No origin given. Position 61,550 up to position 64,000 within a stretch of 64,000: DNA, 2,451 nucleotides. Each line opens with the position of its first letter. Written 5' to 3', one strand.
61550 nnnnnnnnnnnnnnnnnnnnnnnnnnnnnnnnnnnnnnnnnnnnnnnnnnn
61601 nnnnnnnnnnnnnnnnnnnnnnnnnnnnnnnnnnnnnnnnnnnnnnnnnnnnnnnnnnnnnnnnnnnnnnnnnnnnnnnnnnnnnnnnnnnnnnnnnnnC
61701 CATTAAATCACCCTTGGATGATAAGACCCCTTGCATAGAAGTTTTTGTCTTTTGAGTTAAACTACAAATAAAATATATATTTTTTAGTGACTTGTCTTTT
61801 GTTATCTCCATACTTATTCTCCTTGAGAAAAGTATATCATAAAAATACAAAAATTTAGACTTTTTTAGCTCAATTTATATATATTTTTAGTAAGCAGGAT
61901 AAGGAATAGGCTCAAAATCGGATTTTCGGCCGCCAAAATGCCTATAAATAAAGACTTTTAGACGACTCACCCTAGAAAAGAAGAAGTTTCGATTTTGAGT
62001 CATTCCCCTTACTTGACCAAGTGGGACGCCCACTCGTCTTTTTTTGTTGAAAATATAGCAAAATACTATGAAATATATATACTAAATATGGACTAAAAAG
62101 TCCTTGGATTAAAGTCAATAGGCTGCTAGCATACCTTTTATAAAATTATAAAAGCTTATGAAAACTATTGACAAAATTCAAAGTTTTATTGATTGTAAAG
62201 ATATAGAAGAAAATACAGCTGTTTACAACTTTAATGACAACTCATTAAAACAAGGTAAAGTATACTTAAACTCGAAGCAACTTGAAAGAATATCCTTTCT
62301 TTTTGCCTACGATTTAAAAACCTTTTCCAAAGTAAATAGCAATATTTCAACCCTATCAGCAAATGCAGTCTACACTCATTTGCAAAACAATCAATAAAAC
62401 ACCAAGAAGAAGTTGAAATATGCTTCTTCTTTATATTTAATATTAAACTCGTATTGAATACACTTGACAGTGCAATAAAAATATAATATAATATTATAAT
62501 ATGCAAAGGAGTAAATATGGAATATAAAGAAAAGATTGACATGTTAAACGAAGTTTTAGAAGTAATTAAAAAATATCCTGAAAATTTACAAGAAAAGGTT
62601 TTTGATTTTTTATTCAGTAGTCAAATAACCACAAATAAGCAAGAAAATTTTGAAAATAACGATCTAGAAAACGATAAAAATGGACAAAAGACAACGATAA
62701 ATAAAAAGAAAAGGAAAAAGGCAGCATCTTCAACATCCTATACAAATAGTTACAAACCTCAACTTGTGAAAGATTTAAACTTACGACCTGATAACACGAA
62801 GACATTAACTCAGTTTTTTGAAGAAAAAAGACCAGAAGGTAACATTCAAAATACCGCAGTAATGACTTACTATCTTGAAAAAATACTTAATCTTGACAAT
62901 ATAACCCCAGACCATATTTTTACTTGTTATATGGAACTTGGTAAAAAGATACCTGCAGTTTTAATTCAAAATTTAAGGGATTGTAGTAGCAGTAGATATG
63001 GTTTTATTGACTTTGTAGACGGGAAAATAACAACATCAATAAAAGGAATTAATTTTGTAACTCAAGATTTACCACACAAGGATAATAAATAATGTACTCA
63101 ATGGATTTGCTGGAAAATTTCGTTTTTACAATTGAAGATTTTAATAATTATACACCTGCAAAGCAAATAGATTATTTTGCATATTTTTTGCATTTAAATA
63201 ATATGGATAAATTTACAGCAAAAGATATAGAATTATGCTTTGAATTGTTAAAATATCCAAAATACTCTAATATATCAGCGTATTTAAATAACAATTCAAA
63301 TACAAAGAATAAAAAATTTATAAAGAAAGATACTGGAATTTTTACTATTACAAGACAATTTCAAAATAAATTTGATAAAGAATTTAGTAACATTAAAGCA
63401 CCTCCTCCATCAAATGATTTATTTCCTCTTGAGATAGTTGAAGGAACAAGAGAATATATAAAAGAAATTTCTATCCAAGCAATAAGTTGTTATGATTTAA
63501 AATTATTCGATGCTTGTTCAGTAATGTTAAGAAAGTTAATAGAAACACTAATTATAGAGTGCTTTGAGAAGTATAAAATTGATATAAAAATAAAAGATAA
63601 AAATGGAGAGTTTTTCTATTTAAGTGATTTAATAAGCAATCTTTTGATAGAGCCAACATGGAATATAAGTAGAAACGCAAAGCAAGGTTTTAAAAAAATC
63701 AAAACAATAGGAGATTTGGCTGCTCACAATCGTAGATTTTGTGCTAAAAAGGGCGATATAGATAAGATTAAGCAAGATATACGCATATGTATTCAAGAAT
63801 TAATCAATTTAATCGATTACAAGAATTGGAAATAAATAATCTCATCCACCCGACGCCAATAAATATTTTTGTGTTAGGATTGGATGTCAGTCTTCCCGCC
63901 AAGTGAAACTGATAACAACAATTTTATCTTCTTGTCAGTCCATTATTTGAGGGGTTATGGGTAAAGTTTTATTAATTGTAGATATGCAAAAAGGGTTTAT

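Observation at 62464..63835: Unassigned two-gene cassette next to the R-M pairs: shared winged-helix-like domain plus a DUF4145/HEPN-like domain with altered motif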

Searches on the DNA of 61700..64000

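Call 61: search_rna_families(source=window, start=61700, end=64000, threshold=evalue, max_evalue=1)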
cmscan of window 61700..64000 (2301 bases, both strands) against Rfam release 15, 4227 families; matches with E-value up to 1: 1.
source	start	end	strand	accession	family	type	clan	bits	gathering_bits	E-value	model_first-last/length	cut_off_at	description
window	62913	63067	+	RF02951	DABA-DC-AT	Cis-reg;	-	16.4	56.1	0.95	1-149/149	no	DABA-DC-AT RNA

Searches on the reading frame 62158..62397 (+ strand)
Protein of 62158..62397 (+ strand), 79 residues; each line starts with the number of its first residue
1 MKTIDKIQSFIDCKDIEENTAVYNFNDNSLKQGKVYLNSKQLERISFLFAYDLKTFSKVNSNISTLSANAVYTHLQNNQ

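Call 3: search_protein_families(library=pfam, proteins=[window:62158-62397:+], max_evalue=1)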
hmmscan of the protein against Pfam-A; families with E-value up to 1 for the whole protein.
window:62158-62397:+ (79 aa): 1 family
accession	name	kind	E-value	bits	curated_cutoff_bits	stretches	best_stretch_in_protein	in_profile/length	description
PF24257.1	DUF7458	-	0.17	12.7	27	1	5-33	5-33/53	Family of unknown function (DUF7458)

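Call 4: search_protein_families(library=padloc, proteins=[window:62158-62397:+], max_evalue=1)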
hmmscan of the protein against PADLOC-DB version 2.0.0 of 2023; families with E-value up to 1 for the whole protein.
window:62158-62397:+ (79 aa): 0 families

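Call 5: search_protein_families(library=ncbifam, proteins=[window:62158-62397:+], max_evalue=1)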
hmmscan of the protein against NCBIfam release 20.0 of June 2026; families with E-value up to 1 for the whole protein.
window:62158-62397:+ (79 aa): 0 families

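Call 43: search_protein_families(library=phrogs, proteins=[window:62158-62397:+], max_evalue=0.1)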
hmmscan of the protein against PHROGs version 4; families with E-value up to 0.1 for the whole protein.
window:62158-62397:+ (79 aa): 0 families

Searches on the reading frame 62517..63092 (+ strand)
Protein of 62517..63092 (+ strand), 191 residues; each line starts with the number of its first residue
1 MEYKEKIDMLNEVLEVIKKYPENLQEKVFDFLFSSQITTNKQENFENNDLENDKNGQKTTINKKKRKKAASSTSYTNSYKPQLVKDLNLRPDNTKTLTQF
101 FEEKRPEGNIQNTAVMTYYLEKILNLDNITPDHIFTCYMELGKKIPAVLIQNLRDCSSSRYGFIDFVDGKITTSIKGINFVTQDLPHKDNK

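Call 3: search_protein_families(library=pfam, proteins=[window:62517-63092:+], max_evalue=1)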
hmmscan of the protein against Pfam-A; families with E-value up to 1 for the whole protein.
window:62517-63092:+ (191 aa): 5 families
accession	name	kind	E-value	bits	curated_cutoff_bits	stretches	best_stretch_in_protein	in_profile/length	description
PF07194.16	P2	-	0.046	14.2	23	1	10-44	26-63/81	P2 response regulator binding domain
PF09952.14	AbiEi_2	-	0.13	13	21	1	18-116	14-116/143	Transcriptional regulator, AbiEi antitoxin, Type IV TA system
PF12090.13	Spt20_SEP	-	0.24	11.5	27.1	0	143-176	43-70/177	Spt20, SEP domain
PF09734.15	Tau95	-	0.27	12.4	23.7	1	36-104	9-82/144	RNA polymerase III transcription factor (TF)IIIC subunit HTH domain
PF11744.14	ALMT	-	0.62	9.3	20.6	1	5-129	326-449/471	Aluminium activated malate transporter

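Call 4: search_protein_families(library=padloc, proteins=[window:62517-63092:+], max_evalue=1)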
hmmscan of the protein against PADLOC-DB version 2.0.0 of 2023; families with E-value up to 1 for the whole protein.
window:62517-63092:+ (191 aa): 0 families

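Call 5: search_protein_families(library=ncbifam, proteins=[window:62517-63092:+], max_evalue=1)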
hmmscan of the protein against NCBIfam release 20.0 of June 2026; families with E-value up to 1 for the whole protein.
window:62517-63092:+ (191 aa): 0 families

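Call 7: find_homologous_proteins(query=window:62517-63092:+)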
Query window:62517-63092:+ (191 aa): 20 proteins with E <= 0.001 among 97 candidates.
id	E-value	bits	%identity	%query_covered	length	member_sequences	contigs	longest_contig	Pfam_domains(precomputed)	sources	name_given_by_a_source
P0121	6.0e-120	416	100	100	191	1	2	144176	-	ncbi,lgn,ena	-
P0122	3.7e-92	326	76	100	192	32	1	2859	-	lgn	-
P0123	2.3e-91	323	75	100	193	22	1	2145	-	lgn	-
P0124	6.7e-91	321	78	100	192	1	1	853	-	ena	-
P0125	1.5e-69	252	62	98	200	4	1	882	-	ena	-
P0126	7.4e-69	250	61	98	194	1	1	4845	-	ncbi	ncbi:MAG: hypothetical protein ACI4PF_06975 [Christensenellales bacterium]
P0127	8.3e-60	220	54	100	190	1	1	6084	-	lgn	-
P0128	1.3e-54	203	52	97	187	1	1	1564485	-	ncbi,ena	-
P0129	3.5e-54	202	55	98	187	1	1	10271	-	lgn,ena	-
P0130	4.4e-52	195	50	98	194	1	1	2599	-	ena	-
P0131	3.5e-50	189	51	100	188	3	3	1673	-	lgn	-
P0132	5.9e-49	185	52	100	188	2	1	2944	-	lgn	-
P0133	1.3e-48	184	49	98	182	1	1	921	-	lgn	-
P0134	1.3e-48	184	50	100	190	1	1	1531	-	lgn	-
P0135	7.5e-48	181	49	100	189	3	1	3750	-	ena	-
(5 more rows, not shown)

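Call 43: search_protein_families(library=phrogs, proteins=[window:62517-63092:+], max_evalue=0.1)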
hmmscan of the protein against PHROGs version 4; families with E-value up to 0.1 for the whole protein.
window:62517-63092:+ (191 aa): 2 families
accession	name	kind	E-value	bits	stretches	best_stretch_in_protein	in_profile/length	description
phrog_12556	-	DNA, RNA and nucleotide metabolism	0.012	16.1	0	33-111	145-217/347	replication initiation protein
phrog_12281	-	tail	0.099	13.5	0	5-52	92-138/168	tail tube protein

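Call 52: find_homologous_proteins(query=A3, max_evalue=0.001)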
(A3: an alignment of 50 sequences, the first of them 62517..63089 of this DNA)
Query A3 (50 sequences) (191 aa, profile of the alignment): 41 proteins with E <= 0.001 among 2680 candidates.
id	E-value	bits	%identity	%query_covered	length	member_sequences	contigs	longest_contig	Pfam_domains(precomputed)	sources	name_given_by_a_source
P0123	9.7e-44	167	75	100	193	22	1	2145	-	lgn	-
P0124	1.5e-43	166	78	100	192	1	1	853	-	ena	-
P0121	3.5e-43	165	100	100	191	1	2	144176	-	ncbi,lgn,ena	-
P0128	1.1e-42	163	52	97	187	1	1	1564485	-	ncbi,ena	-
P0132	2.0e-42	162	52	100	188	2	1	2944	-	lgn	-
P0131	2.0e-42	162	51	100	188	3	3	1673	-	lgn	-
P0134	3.9e-42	161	50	100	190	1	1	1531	-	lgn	-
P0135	7.3e-42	161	49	100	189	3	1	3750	-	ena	-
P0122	8.1e-42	160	76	100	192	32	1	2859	-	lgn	-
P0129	2.5e-41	159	55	98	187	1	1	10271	-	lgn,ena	-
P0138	6.2e-41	158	48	98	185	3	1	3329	-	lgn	-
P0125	1.1e-40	157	62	98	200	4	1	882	-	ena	-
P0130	2.4e-40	156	50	98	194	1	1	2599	-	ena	-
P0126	2.9e-40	155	61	98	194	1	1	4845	-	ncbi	ncbi:MAG: hypothetical protein ACI4PF_06975 [Christensenellales bacterium]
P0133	2.9e-39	152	49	98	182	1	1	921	-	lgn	-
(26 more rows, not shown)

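Call 62: predict_structure(alignment_id=A4)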
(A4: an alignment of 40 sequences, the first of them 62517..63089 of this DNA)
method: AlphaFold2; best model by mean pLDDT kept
length: 191 residues; sequences in the alignment: 40
mean_pLDDT: 74.6   pTM: 0.55
mean pLDDT of the five models: 74.6, 73.4, 72.4, 70.3, 70.3
residues with pLDDT >= 90: 68; 70-90: 74; 50-70: 11; < 50: 38
segments of 3 or more residues with pLDDT < 50: 37-72
pLDDT, mean of each block of 10 residues (from residue 1): 74 81 78 59 31 30 33 62 82 86 90 94 91 93 90 91 90 92 75 36
secondary structure, 60 per line:
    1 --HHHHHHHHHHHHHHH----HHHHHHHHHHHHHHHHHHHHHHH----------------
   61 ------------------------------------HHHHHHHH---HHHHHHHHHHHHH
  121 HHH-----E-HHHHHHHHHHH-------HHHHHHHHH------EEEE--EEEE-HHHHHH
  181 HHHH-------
elements in order: H3-17 H22-44 H97-104 H108-123 H131-141 H149-157 E164-167 E170-173 H175-184

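Call 66: fold_search(model_id=the predicted structure, library=pdb)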
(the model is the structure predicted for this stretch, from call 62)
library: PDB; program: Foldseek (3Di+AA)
matches with E <= 10: 327; with E <= 0.001: 0
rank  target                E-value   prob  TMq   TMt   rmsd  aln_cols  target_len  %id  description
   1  6h1c_A                3.5e-01  0.60  0.23  0.32   4.2        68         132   13  Structure of Ferric uptake regulator from Pseudomonas aeruginosa with manganese. (released 2019-07-31)
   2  6h1c_B                3.9e-01  0.38  0.23  0.30   5.9        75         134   12  Structure of Ferric uptake regulator from Pseudomonas aeruginosa with manganese. (released 2019-07-31)
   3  5zuz_MODEL_1_A        4.2e-01  0.47  0.27  0.44  11.9        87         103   16  Solution Structure of the DNA-Binding Domain of Rok (released 2018-10-17)
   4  5l0p                  4.7e-01  0.47  0.25  0.16   5.6        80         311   12  Symmetry-based assembly of a two-dimensional protein lattice (released 2017-03-29)
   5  1mzb                  4.7e-01  0.33  0.22  0.30   5.9        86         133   13  Ferric uptake regulator (released 2003-10-07)
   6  4wxh_A                5.6e-01  0.60  0.26  0.16   4.2        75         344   15  Carminomycin-4-O-methyltransferase (DnrK) variant (298Ser insert) in complex with S-adenosyl-L-homocysteine (SAH) and  (released 2015-07-29)
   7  5eeh_C                6.3e-01  0.51  0.26  0.16   4.6        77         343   16  Crystal structure of carminomycin-4-O-methyltransferase DnrK in complex with SAH and 2-chloro-4-nitrophenol (released 2015-12-16)
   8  2esn_A                6.3e-01  0.41  0.24  0.17   4.6        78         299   10  The crystal structure of probable transcriptional regulator PA0477 from Pseudomonas aeruginosa (released 2005-11-01)
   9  5fd5_E                6.3e-01  0.33  0.25  0.33   5.9        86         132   16  manganese uptake regulator (released 2016-12-28)
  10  2rgv_B                6.6e-01  0.44  0.25  0.32   5.9        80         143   15  The crystal structure of PerR-Ox highlights 2-oxo-Histidine formation (released 2008-10-14)
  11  1d8j_MODEL_1_A        7.0e-01  0.63  0.27  0.54   3.5        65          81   12  SOLUTION STRUCTURE OF THE CENTRAL CORE DOMAIN OF TFIIE BETA (released 2000-04-26)
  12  7pgj                  7.0e-01  0.51  0.26  0.16   4.2        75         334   15  Chimeric carminomycin-4-O-methyltransferase (DnrK) with regions from 10-decarboxylate TamK and 10-hydroxylase RdmB, toge (released 2022-08-24)
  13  9lac_A                7.5e-01  0.47  0.26  0.16   4.2        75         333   15  Comparative analysis of functions and catalytic mechanisms of methyltransferases involved in anthracycline biosynthesi (released 2026-01-07)
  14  9gm7_D                7.5e-01  0.20  0.26  0.19  12.5       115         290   10  MukBEF in a nucleotide-bound state with open neck gate (monomer) (released 2025-03-26)
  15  7pga_C                7.9e-01  0.47  0.26  0.16   4.3        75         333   15  Chimeric carminomycin-4-O-methyltransferase (DnrK) with regions from 10-hydroxylase RdmB and 10-decarboxylase TamK (released 2022-08-24)
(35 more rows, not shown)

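Call 78: search_protein_families(library=pfam, alignment_id=A3, max_evalue=0.01)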
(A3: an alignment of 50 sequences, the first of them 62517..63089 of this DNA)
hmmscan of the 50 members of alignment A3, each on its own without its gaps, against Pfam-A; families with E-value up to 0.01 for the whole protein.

A. member 1, window:62517-63089:+ (191 aa): 0 families

B. families by the number of members that match (of 50 scanned): 0 families

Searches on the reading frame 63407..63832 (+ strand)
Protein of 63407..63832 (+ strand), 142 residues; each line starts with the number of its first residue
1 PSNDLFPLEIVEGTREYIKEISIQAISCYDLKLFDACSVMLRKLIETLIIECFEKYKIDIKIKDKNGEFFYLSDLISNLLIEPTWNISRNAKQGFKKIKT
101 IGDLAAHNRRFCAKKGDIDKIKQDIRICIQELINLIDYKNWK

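Call 80: search_protein_representatives(protein=window:63407-63832:+)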
Query: 142 residues. Proteins with E-value up to 0.001 (for the whole library): 876; up to 1e-10: 599; up to 1e-30: 78. The best 150 are listed.
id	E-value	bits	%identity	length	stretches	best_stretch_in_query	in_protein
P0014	5.7e-50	185.1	60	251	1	1-141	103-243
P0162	8.2e-46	171.6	60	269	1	4-138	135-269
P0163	4.6e-45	169.2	60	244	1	2-142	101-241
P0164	1.6e-44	167.4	56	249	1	1-141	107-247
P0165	4.5e-44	166.0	60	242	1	2-138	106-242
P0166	1.3e-43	164.5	59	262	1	1-138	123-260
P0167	1.7e-43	164.1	53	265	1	3-142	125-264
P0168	4.2e-43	162.8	57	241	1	1-137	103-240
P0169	1.4e-42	161.1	50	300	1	3-142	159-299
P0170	2.9e-42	160.1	56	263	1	1-136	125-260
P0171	2.1e-41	157.3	57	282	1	4-141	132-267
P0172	3.4e-41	156.6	56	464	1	4-138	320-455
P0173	1.2e-40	154.9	58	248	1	1-129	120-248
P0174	2.4e-40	153.9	55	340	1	4-140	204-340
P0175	3.9e-40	153.2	53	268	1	4-138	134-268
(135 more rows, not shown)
